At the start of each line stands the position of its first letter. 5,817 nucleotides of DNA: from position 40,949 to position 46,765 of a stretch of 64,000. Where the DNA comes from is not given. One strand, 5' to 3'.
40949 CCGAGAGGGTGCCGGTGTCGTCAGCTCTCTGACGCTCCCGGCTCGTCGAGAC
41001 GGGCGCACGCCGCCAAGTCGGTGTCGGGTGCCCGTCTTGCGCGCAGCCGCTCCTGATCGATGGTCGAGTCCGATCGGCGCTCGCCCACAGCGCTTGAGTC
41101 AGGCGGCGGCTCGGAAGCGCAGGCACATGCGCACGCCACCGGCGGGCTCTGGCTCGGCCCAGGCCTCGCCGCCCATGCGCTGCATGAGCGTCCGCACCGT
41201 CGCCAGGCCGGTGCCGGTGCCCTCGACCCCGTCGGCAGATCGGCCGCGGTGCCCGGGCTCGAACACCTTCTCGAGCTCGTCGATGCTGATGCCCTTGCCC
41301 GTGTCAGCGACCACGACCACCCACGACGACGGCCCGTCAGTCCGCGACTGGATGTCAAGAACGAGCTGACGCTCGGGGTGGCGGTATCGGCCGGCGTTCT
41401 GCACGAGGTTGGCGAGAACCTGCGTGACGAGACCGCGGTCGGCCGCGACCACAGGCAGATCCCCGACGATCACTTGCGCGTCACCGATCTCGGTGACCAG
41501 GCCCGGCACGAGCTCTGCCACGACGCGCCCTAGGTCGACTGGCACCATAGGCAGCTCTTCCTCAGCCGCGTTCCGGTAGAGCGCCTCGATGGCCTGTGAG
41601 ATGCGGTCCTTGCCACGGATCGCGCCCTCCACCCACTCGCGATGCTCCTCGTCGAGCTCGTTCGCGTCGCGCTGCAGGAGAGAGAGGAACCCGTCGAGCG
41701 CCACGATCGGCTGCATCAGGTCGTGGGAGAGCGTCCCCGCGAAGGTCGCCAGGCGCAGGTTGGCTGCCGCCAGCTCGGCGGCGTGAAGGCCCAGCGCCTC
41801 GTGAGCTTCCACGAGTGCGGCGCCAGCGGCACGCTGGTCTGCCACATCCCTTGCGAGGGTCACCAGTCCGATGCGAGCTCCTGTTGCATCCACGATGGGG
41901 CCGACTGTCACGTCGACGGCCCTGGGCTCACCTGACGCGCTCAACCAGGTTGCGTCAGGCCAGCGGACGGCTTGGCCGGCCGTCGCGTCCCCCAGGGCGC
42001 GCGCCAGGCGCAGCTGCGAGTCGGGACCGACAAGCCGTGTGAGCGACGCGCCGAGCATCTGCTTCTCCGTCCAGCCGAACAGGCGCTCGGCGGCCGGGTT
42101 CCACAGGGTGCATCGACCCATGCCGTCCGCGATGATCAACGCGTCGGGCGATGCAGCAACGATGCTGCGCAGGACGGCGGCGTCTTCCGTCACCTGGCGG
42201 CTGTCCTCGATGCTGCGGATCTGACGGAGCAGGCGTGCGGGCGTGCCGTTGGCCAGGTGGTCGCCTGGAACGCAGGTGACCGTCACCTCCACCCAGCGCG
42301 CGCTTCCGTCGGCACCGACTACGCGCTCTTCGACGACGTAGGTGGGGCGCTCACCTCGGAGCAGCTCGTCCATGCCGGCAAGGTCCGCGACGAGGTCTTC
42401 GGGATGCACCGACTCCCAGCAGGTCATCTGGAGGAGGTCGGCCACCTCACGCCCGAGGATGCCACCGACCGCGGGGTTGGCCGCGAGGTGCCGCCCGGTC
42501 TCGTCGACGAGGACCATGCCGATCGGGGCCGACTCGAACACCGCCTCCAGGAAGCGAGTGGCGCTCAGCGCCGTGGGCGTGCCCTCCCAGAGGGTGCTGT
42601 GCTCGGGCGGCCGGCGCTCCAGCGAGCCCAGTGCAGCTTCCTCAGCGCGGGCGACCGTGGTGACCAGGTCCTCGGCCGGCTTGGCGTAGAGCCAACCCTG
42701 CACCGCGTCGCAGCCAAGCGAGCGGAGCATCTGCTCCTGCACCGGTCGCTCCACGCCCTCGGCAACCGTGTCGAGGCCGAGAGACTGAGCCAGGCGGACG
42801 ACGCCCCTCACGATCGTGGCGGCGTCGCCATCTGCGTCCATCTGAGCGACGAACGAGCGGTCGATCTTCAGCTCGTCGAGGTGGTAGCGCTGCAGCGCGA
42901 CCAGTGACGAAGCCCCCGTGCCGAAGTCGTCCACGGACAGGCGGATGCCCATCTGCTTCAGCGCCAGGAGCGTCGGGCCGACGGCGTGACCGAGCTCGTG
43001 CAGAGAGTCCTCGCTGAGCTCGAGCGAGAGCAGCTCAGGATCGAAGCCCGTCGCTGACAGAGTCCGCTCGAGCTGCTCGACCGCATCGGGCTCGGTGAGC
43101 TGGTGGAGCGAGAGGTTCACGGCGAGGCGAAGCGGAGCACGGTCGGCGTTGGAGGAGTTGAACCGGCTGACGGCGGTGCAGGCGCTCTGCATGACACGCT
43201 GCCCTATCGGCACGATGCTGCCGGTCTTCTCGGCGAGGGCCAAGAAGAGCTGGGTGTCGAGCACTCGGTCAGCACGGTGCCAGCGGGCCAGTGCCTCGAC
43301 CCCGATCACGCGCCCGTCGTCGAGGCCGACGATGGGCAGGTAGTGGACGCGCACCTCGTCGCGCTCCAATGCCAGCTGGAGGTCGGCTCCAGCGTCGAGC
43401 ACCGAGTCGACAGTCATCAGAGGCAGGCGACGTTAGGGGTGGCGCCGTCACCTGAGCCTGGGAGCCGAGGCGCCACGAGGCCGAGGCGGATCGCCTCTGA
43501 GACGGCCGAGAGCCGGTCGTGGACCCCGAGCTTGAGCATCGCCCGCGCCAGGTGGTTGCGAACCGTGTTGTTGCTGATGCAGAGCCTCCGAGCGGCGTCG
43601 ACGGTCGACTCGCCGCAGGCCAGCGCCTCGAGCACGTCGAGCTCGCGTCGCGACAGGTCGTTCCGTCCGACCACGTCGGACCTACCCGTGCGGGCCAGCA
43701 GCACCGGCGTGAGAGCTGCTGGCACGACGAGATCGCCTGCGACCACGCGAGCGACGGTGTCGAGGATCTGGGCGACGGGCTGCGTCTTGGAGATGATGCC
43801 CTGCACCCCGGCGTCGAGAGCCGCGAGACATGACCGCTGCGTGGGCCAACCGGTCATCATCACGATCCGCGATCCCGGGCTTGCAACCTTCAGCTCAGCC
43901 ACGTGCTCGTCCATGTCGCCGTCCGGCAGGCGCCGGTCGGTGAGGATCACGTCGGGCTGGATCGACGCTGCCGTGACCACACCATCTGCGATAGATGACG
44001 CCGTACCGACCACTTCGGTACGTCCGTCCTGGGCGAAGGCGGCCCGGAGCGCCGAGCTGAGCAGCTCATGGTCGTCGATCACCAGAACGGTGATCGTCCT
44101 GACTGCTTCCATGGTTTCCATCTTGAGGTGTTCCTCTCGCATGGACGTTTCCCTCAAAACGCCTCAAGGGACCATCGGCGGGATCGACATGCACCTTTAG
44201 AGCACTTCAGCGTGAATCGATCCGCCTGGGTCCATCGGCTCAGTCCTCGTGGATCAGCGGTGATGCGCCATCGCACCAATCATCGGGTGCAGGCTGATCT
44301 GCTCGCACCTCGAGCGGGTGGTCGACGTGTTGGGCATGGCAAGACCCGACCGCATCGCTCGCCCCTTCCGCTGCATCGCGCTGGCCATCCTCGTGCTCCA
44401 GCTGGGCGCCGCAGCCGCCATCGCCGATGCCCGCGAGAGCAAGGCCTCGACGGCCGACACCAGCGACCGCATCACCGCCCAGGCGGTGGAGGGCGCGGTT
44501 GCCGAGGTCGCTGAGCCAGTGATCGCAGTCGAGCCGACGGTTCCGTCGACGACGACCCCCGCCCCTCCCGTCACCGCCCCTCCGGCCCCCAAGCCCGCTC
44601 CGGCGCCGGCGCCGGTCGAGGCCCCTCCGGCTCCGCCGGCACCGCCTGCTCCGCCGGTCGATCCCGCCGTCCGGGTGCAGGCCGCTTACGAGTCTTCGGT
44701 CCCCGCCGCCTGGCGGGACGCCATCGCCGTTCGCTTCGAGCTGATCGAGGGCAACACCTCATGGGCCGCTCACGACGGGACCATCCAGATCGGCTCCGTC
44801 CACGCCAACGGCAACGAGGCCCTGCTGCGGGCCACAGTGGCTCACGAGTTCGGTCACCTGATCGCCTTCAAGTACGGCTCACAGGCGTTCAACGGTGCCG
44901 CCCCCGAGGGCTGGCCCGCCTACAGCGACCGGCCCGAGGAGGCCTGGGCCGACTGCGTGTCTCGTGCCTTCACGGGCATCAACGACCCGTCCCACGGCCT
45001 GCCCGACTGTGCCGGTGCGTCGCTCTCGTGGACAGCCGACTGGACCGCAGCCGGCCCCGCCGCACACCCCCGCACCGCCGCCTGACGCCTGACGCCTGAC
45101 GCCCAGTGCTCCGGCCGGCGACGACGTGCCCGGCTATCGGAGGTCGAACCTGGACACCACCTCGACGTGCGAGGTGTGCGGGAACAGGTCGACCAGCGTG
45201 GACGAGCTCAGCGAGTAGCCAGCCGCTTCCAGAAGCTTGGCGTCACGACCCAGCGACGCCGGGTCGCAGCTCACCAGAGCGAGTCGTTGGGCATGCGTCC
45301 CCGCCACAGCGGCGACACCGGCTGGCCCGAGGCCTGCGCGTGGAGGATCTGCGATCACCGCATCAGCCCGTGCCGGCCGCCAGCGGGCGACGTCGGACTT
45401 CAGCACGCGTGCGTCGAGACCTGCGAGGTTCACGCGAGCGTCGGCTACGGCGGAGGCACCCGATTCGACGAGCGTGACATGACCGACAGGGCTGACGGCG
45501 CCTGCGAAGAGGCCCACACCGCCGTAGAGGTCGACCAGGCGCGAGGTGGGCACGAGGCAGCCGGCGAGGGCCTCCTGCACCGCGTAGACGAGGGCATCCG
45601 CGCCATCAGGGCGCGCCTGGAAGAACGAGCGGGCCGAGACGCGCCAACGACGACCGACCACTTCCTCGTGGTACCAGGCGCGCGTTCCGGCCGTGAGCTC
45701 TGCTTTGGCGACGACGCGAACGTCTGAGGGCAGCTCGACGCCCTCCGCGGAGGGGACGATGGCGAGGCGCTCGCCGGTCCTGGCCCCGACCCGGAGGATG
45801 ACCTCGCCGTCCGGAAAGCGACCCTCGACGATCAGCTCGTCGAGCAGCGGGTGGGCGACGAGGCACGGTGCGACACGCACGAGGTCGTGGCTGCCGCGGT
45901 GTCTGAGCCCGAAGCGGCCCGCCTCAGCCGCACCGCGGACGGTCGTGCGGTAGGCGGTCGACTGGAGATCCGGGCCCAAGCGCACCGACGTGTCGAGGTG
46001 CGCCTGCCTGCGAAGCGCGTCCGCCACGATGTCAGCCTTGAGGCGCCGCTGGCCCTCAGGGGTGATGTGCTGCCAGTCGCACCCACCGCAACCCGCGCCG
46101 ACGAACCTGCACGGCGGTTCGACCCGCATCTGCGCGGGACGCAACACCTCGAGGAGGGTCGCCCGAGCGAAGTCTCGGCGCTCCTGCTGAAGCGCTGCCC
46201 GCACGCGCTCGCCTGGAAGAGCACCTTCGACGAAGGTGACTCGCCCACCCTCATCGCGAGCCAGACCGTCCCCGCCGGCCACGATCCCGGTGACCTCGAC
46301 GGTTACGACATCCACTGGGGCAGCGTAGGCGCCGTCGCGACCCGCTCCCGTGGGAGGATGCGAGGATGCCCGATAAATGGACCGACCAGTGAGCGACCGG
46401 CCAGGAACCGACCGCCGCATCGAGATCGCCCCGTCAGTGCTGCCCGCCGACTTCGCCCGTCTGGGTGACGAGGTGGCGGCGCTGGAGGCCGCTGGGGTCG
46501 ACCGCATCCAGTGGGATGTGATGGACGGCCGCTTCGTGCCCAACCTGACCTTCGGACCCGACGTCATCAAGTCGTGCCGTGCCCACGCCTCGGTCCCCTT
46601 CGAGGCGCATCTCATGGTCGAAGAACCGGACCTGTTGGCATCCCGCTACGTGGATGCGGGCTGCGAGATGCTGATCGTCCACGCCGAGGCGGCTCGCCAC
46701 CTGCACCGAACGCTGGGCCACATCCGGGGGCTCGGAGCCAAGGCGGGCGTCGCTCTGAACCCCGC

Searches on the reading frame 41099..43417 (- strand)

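Call 6: search_protein_families(library=pfam, proteins=[window:41099-43417:-], max_evalue=0.01)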
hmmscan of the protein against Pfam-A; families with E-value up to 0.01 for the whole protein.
window:41099-43417:- (772 aa): 8 families
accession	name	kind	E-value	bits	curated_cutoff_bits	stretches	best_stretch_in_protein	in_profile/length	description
PF00563.25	EAL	-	7e-63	212.6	31.3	1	12-247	3-236/236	EAL domain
PF00989.32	PAS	-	5e-27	94.6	22.6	2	416-525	3-113/113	PAS fold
PF08448.16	PAS_4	-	4.5e-26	91.7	23.1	2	421-529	2-109/110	PAS fold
PF02518.31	HATPase_c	-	2.8e-20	73.3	26.4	1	660-770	2-109/111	Histidine kinase-, DNA gyrase B-, and HSP90-like ATPase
PF13426.13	PAS_9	-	2.3e-17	63.6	27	2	424-526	1-102/103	PAS domain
PF13188.13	PAS_8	-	4.7e-16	58.5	21.8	2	416-464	3-48/65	PAS domain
PF08447.18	PAS_3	-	9.4e-15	55.1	25.6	2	311-383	2-75/89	PAS fold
PF00512.31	HisKA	-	2.9e-07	30.9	26.9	1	557-613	3-57/66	His Kinase A (phospho-acceptor) domain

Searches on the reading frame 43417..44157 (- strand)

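Call 49: search_protein_families(library=pfam, proteins=[window:43417-44157:-], max_evalue=0.001)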
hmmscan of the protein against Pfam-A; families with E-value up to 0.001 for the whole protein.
window:43417-44157:- (246 aa): 6 families
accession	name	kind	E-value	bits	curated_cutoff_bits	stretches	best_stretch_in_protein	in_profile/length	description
PF00072.30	Response_reg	-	1.6e-15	57.7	30.2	1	24-135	1-110/111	Response regulator receiver domain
PF00196.25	GerE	-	9.9e-15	54.4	23.5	1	168-220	3-55/57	Bacterial regulatory proteins, luxR family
PF08281.18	Sigma70_r4_2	-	0.00015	21.7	25.7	1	169-210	12-54/54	Sigma-70, region 4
PF13384.12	HTH_23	-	0.00036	20.7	24.6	1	170-205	5-40/50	Homeodomain-like domain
PF13556.12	HTH_30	-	0.00047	20.3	27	0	179-211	9-41/59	PucR C-terminal helix-turn-helix domain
PF13551.12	HTH_29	-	0.00078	19.9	28.1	0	175-205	4-35/64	Winged helix-turn helix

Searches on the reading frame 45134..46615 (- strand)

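Call 49: search_protein_families(library=pfam, proteins=[window:45134-46615:-], max_evalue=0.001)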
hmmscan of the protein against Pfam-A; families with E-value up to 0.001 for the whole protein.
window:45134-46615:- (493 aa): 2 families
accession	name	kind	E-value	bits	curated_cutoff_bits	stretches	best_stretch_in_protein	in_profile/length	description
PF01938.26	TRAM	-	1.8e-08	34.5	21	1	102-155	6-61/61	TRAM domain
PF05958.17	tRNA_U5-meth_tr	-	3.5e-06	26.7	23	1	417-486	284-350/357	tRNA (Uracil-5-)-methyltransferase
